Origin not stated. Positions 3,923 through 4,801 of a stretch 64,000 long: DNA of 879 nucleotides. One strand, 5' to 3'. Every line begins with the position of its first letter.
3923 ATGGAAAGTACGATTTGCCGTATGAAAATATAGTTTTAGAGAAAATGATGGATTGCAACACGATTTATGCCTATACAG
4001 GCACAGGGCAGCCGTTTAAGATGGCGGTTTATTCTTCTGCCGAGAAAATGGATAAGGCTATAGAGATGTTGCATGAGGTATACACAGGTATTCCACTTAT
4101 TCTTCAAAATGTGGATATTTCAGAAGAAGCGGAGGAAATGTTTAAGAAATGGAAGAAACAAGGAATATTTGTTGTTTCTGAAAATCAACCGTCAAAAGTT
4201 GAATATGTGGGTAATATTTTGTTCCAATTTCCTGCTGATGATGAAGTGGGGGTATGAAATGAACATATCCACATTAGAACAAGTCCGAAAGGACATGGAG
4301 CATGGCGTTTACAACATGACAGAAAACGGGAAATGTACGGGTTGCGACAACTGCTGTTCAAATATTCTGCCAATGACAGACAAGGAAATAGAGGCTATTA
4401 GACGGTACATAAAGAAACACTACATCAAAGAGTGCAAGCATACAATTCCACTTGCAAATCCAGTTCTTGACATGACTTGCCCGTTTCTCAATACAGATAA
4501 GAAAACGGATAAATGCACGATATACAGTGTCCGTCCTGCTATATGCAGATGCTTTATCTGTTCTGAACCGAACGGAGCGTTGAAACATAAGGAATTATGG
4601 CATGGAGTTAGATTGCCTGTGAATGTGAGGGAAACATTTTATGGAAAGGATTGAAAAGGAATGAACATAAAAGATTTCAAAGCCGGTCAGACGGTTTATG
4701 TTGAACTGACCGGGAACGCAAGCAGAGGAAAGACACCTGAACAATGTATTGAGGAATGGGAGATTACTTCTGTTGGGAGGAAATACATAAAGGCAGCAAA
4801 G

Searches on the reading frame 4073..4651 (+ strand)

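Call 32: search_protein_families(library=phrogs, proteins=[window:4073-4651:+], max_evalue=0.001)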
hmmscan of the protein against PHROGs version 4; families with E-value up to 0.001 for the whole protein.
window:4073-4651:+ (193 aa): 1 family
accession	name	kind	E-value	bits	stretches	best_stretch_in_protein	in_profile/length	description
phrog_32498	-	unknown function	3.1e-54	183.7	1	64-191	3-131/140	-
